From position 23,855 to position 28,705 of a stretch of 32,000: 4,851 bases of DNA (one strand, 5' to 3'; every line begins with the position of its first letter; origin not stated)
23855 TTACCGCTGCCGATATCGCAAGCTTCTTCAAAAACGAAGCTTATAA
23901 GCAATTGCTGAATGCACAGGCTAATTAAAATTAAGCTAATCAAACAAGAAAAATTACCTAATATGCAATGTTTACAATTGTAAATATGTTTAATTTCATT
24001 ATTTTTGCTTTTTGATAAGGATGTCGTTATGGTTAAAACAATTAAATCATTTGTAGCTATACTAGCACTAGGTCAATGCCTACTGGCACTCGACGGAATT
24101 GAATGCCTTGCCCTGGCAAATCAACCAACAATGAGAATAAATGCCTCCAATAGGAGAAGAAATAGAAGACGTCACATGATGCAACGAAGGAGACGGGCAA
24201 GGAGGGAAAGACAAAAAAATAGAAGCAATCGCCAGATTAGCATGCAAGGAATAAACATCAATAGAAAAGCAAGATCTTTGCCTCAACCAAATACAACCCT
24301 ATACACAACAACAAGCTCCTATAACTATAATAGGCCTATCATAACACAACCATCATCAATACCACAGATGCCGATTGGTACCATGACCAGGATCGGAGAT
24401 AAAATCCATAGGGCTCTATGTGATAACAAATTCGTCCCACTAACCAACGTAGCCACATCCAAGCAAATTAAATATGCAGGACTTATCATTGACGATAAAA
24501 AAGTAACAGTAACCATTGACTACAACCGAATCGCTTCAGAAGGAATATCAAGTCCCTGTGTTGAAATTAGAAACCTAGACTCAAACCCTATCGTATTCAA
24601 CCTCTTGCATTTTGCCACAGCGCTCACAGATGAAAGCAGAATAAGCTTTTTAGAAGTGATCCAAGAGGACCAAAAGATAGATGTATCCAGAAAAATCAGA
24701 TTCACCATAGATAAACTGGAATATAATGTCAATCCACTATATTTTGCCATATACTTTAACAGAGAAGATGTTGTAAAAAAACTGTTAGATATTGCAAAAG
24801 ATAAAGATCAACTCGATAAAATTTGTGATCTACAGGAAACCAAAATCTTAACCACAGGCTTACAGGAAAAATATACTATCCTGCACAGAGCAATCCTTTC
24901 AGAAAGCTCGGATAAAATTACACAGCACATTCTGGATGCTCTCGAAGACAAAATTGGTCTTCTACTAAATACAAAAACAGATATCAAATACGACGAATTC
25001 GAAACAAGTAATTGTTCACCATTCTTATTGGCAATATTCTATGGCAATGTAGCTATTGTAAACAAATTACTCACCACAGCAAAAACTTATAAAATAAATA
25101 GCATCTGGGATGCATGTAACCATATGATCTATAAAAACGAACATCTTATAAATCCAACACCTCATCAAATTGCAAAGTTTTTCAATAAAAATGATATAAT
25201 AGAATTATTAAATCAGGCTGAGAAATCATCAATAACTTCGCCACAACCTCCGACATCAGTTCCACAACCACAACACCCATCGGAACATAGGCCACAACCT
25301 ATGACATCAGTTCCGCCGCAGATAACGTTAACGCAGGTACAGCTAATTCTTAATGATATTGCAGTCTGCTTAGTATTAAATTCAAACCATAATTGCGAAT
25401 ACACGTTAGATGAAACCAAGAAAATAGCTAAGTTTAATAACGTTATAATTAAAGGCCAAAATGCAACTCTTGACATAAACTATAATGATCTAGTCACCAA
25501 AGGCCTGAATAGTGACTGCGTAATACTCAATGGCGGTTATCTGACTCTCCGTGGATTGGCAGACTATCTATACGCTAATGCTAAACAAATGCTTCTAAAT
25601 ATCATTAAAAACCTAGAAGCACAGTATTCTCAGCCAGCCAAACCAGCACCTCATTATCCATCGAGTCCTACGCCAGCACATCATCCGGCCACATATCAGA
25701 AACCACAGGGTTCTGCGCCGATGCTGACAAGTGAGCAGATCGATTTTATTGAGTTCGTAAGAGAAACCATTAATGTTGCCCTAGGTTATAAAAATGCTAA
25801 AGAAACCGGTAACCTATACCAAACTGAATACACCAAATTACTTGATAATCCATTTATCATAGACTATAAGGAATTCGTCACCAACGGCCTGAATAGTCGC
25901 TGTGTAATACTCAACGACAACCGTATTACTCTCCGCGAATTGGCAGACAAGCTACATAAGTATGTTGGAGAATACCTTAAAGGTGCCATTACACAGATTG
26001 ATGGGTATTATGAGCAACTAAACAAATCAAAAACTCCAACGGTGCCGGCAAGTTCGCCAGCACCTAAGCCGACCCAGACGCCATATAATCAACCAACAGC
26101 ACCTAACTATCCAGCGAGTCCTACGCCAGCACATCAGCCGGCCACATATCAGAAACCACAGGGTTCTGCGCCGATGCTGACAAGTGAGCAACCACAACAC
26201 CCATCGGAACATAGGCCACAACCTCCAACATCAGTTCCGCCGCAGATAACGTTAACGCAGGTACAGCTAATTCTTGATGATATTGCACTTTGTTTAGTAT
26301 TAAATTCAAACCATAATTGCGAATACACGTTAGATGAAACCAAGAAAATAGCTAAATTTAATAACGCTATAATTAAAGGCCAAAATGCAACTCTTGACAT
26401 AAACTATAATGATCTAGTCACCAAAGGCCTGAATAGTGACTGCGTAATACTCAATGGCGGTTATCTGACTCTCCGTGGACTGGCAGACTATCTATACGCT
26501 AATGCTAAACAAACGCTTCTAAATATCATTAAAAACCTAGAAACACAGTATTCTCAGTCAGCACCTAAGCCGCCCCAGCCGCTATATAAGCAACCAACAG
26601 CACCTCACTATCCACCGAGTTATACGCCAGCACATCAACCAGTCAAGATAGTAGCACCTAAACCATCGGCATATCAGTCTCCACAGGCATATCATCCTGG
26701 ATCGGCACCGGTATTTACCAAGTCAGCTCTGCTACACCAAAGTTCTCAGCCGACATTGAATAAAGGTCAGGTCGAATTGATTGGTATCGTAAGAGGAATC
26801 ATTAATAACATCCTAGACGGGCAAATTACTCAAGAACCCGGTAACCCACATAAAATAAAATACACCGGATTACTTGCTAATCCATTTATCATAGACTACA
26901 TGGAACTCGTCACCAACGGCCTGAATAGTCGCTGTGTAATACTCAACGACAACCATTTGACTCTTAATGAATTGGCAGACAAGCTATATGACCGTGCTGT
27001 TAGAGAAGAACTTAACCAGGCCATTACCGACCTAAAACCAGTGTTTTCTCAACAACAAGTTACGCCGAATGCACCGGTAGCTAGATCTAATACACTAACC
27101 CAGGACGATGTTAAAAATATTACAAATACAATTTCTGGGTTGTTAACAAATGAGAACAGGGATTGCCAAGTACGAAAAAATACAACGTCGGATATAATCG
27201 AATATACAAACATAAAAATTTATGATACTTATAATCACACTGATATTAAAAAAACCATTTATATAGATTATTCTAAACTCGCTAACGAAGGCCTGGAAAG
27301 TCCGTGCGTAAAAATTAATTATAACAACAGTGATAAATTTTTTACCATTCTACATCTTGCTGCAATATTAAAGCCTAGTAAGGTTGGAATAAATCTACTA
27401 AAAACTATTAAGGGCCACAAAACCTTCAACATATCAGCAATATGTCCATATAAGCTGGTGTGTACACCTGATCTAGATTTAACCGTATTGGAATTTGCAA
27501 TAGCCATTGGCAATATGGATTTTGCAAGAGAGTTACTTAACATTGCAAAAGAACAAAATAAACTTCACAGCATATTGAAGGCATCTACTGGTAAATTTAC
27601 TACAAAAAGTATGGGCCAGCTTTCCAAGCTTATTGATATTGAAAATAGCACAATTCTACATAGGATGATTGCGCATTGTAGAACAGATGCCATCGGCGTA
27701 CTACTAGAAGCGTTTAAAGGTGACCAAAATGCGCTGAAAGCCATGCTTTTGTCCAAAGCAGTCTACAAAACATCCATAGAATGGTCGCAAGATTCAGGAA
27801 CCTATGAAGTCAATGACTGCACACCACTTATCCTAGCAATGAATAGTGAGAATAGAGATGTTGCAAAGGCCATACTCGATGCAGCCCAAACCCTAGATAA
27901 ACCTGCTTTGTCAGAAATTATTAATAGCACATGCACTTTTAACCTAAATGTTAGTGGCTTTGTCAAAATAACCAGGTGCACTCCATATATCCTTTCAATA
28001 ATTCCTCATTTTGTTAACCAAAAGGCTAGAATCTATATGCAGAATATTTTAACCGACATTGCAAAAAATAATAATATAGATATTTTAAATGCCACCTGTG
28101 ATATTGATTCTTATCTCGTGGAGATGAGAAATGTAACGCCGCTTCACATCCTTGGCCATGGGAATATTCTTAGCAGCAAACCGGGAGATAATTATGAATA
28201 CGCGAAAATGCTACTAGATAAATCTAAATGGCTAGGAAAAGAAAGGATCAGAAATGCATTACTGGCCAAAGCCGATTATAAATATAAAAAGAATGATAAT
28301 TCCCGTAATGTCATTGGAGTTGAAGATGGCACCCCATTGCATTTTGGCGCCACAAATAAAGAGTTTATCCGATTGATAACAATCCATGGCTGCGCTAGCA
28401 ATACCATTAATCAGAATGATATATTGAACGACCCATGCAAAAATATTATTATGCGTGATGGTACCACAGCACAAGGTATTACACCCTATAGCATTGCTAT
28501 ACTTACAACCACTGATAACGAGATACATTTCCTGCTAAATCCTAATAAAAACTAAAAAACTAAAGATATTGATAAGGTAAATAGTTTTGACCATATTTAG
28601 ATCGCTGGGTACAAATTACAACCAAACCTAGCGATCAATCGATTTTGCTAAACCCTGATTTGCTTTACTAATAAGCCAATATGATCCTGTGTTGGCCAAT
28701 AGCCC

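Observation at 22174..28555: Paralogous pair of large proteins built from an unnamed ~95-aa module plus long-period ankyrin-like repeats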

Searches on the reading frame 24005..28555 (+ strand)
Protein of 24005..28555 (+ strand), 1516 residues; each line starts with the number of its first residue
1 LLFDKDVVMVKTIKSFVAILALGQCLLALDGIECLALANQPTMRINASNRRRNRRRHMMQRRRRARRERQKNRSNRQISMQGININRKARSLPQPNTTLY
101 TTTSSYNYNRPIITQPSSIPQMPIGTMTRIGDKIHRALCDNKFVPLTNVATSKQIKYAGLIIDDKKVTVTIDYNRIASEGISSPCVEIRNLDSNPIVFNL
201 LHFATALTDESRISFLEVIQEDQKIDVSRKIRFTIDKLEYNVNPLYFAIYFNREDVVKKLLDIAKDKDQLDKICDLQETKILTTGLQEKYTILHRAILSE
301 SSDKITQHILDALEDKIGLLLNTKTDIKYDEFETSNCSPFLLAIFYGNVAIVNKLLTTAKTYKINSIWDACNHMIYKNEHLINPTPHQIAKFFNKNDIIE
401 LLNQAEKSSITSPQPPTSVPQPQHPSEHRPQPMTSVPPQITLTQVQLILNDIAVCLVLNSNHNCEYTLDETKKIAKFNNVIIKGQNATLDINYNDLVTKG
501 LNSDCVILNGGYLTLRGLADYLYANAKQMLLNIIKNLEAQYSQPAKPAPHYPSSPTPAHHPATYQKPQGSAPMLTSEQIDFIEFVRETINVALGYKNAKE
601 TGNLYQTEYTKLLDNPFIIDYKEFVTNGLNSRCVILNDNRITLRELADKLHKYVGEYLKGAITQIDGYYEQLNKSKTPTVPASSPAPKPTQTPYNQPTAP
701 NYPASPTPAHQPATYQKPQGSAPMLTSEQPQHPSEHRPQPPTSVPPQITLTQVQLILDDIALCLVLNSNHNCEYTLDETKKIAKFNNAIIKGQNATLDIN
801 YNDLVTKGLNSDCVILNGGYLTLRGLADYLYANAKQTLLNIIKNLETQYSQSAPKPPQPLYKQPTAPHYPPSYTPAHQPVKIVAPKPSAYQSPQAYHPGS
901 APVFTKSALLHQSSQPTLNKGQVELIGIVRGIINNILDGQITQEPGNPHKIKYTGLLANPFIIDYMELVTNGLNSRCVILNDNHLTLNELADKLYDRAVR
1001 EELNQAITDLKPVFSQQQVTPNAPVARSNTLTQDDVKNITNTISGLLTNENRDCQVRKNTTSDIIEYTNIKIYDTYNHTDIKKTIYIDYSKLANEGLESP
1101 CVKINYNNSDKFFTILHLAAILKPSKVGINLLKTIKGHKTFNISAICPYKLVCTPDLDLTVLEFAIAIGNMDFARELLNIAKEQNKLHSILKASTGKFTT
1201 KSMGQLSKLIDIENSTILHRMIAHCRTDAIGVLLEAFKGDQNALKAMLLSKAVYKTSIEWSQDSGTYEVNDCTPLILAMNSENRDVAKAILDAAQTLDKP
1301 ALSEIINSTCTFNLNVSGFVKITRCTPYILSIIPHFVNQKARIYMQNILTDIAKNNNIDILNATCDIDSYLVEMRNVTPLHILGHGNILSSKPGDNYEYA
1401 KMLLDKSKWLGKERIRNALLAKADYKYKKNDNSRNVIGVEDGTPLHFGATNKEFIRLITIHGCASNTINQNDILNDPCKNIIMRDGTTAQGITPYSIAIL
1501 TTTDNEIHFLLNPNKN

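Call 4: search_protein_families(library=pfam, proteins=[window:24005-28555:+], max_evalue=1)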
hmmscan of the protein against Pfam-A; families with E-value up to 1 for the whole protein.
window:24005-28555:+ (1516 aa): 8 families
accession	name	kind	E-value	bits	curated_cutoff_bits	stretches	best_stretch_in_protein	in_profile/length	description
PF13606.12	Ank_3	-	2.6e-10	39.9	22.3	0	336-360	2-24/30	Ankyrin repeat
PF00023.36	Ank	-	3.4e-08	33.8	21.1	0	1270-1293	1-25/33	Ankyrin repeat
PF12796.13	Ank_2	-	2.7e-07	31.5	27.3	1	239-268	58-87/90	Ankyrin repeats (3 copies)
PF13637.12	Ank_4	-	0.00037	21.2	22.7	0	241-261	30-50/50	Ankyrin repeats (many copies)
PF00651.37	BTB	-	0.015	15.9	20.5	1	290-378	22-109/110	BTB/POZ domain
PF23478.1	YKL104W-A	-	0.055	14.2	27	1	186-218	41-72/84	YKL104W-A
PF13412.12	HTH_24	-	0.085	12.9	21.9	0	634-651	11-28/48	Winged helix-turn-helix DNA-binding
PF13857.12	Ank_5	-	0.47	11.4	27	0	240-261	15-36/56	Ankyrin repeats (many copies)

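Call 10: search_protein_families(library=ncbifam, proteins=[window:24005-28555:+], max_evalue=1)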
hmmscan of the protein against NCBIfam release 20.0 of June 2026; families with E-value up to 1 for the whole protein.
window:24005-28555:+ (1516 aa): 1 family
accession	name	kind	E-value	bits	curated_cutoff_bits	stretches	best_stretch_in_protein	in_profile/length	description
NF053526.1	Myco_lipo_LppK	equivalog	0.84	9.6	125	0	132-175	94-135/167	lipoprotein LppK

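Call 71: find_related_loci(query=window:24029-28555:+, collection=metagenome_contigs, flank=10000)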
Query window:24029-28555:+ (1508 aa) in metagenome_contigs; peptide patterns used: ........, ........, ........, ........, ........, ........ (x = any residue, [..] = any of these).
25 stretches matched a pattern, but none encodes a relative of the query by tblastn (E <= 1e-3).

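Call 72: find_encoding_contigs(protein=window:24029-28555:+, flank=10000, max_places=6)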
Protein window:24029-28555:+ (1508 aa): no gene with exactly this product is on record in the collection.

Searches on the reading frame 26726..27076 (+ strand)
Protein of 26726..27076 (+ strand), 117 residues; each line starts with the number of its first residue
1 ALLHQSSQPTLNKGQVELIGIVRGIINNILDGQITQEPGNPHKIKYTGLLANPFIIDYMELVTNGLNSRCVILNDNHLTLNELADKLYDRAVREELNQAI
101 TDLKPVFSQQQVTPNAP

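Call 38: predict_structure(alignment_id=A3)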
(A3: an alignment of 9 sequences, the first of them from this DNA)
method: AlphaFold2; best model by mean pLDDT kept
length: 117 residues; sequences in the alignment: 9
mean_pLDDT: 83.4   pTM: 0.76
mean pLDDT of the five models: 83.4, 82.3, 82.2, 82.1, 76.5
residues with pLDDT >= 90: 53; 70-90: 47; 50-70: 6; < 50: 11
segments of 3 or more residues with pLDDT < 50: 1-6, 113-117
pLDDT, mean of each block of 10 residues (from residue 1): 52 84 88 81 89 93 92 95 93 93 84 46
secondary structure, 60 per line:
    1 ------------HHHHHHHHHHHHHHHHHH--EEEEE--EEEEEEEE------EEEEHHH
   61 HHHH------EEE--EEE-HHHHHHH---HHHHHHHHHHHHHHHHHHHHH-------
elements in order: H13-30 E33-37 E40-47 E54-57 H58-64 E71-73 E76-78 H80-86 H90-110

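Call 43: fold_search(model_id=the predicted structure, library=pdb)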
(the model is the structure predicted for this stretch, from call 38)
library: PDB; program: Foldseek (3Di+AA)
matches with E <= 10: 100; with E <= 0.001: 0
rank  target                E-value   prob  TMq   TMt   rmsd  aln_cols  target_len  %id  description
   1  1oqj_B                2.3e-01  0.69  0.28  0.35   4.1        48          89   17  Crystal structure of the SAND domain from glucocorticoid modulatory element binding protein-1 (GMEB1) (released 2003-11-11)
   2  1oqj_A                3.3e-01  0.33  0.30  0.37   6.8        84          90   14  Crystal structure of the SAND domain from glucocorticoid modulatory element binding protein-1 (GMEB1) (released 2003-11-11)
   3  4jpd                  1.9e+00  0.20  0.31  0.32   3.6        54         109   13  The structure of CyaY from Burkholderia cenocepacia (released 2013-03-27)
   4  9m86_A                1.9e+00  0.08  0.31  0.31  12.1       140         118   10  Crystal structure of SpMETTL16 kinase associated 1 domain in complex with U6 snRNA internal stem loop (released 2025-08-06)
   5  9s4q_Kl               2.1e+00  0.09  0.37  0.25   6.5       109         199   13  Cryo-EM structure of the Saccharomyces cerevisiae KMN junction complex lacking the Mis12c(Mtw1c) head 2 domain (released 2026-04-08)
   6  9dct_B                2.3e+00  0.04  0.21  0.12  13.3       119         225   13  Structure of the TelB-associated type VII secretion system chaperone SIR_0178 (released 2025-11-05)
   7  4lmg_B                2.4e+00  0.03  0.20  0.20  13.6       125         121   13  Crystal structure of AFT2 in complex with DNA (released 2014-03-05)
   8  9dct_D                2.4e+00  0.02  0.15  0.09  14.4       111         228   10  Structure of the TelB-associated type VII secretion system chaperone SIR_0178 (released 2025-11-05)
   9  5xpy                  2.6e+00  0.04  0.23  0.09  13.8       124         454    8  Structural basis of kindlin-mediated integrin recognition and activation (released 2017-07-26)
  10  9hg5_C                2.8e+00  0.07  0.32  0.15  10.2       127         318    9  BAM-SurA complex in the swing-in state with full length BamC resolved (released 2025-04-16)
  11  4gyi                  2.8e+00  0.06  0.28  0.12  13.7       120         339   10  Crystal structure of the Rio2 kinase-ADP/Mg2+-phosphoaspartate complex from Chaetomium thermophilum (released 2012-10-17)
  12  5n1w_A                3.3e+00  0.08  0.25  0.18   8.3        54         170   15  Structure of xEco2 acetyltransferase domain bound to K105-CoA conjugate (released 2017-03-15)
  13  9gz1_A                3.3e+00  0.05  0.29  0.05  14.3       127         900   10  Beta-cardiac myosin interacting heads motif complexed to mavacamten (released 2025-03-12)
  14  3ajh_A                3.3e+00  0.04  0.19  0.11  13.2        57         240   19  Crystal structure of PcyA V225D-biliverdin XIII alpha complex (released 2011-03-16)
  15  4lmg_D                3.3e+00  0.03  0.21  0.21  13.4       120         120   14  Crystal structure of AFT2 in complex with DNA (released 2014-03-05)
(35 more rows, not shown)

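Call 45: search_solved_structures(query=A3, max_evalue=10, show_alignments=2)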
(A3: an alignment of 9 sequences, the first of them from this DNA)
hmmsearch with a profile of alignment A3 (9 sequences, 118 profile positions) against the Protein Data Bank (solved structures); distinct sequences matched with E-value up to 10: 8.
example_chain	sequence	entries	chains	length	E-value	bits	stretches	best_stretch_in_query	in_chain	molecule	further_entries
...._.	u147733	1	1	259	0.083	16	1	49-109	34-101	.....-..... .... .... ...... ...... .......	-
8kb2_A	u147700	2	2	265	0.087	15.9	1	49-109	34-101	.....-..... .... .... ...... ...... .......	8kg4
8w5b_A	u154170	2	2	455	0.17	15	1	35-109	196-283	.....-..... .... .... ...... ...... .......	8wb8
5f5m_A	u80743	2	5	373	0.35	14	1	29-96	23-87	Nucleoprotein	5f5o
7f1m_A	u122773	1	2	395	0.38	13.9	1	29-96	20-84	Nucleoprotein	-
9fvd_B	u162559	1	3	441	0.41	13.8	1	29-96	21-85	Nucleoprotein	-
5xsq_A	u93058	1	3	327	0.42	13.7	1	33-96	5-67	Nucleoprotein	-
7jzm_A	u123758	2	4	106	0.9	12.7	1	79-110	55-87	LCB3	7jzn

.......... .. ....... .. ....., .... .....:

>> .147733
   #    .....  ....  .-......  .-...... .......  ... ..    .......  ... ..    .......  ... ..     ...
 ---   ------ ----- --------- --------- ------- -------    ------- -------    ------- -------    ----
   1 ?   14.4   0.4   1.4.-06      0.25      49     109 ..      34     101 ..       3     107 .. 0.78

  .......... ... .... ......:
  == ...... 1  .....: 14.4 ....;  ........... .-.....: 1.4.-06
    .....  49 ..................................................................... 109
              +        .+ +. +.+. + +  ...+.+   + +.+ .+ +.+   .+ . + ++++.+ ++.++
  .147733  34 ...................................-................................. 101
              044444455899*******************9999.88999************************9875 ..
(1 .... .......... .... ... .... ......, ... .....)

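Call 49: fold_search(model_id=the predicted structure, library=viral)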
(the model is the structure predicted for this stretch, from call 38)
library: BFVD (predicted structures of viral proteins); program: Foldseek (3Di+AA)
matches with E <= 10: 308; with E <= 0.001: 0
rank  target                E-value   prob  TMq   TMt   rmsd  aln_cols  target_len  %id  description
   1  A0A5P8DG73            2.4e-01  0.30  0.37  0.31  16.0       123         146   15  Uncharacterized protein [Gordonia phage NadineRae]
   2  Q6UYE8                2.9e-01  0.51  0.38  0.22  10.8       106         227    8  Uncharacterized protein [Burkholderia phage BcepNazgul]
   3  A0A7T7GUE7            3.3e-01  0.44  0.30  0.40   6.4        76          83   20  Uncharacterized protein [Escherichia phage vB_EcoS-BECP10]
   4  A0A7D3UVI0            3.5e-01  0.12  0.25  0.21  13.4       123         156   12  Zinc finger protein RING-type protein [Fadolivirus FV1/VV64]
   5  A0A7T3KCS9            3.7e-01  0.25  0.35  0.21  10.4       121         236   13  Uncharacterized protein [Campylobacter phage F207]
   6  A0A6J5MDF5            5.4e-01  0.07  0.19  0.21  14.3       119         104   13  Uncharacterized protein [uncultured Caudovirales phage]
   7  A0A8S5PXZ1            5.7e-01  0.08  0.22  0.23  14.4       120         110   10  Uncharacterized protein [Myoviridae sp. ctgsk7]
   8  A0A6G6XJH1            6.1e-01  0.13  0.25  0.17  13.2       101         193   16  (no name in the UniProt tables at hand)
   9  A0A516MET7            6.1e-01  0.09  0.23  0.17  15.6       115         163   10  (no name in the UniProt tables at hand)
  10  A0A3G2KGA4            6.5e-01  0.33  0.38  0.51   6.2        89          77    9  Uncharacterized protein [Mycobacterium phage Fowlmouth]
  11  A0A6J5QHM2            6.5e-01  0.12  0.31  0.30  12.9       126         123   10  Uncharacterized protein [uncultured Caudovirales phage]
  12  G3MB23                6.9e-01  0.10  0.28  0.25  15.7       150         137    9  Gp643 [Bacillus phage G]
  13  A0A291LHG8            7.4e-01  0.11  0.26  0.24  15.8       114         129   10  Uncharacterized protein [Aeromonas phage AS-sw]
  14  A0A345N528            7.8e-01  0.04  0.18  0.20  16.6       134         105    8  (no name in the UniProt tables at hand)
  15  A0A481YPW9            8.4e-01  0.08  0.24  0.16  11.3       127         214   10  Uncharacterized protein [Pithovirus LCDPAC02]
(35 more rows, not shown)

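Call 65: search_protein_families(library=pfam, alignment_id=A3, max_evalue=10)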
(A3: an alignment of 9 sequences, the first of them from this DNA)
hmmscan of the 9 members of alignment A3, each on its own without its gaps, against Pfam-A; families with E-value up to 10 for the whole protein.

A. member 1, seq(117 aa): 0 families

B. families by the number of members that match (of 9 scanned): 6 families
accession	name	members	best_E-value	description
PF23478.1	YKL104W-A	1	0.00026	YKL104W-A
PF24799.1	Paxt-1_C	1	0.051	Partner of xrn-2 protein 1-like, C-terminal domain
PF16378.10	DUF4988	1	0.1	Domain of unknown function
PF25191.1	DUF7832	1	0.11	Domain of unknown function (DUF7832)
PF10656.15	DUF2483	1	0.11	Hypothetical protein of unknown function (DUF2483)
PF13412.12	HTH_24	1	0.14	Winged helix-turn-helix DNA-binding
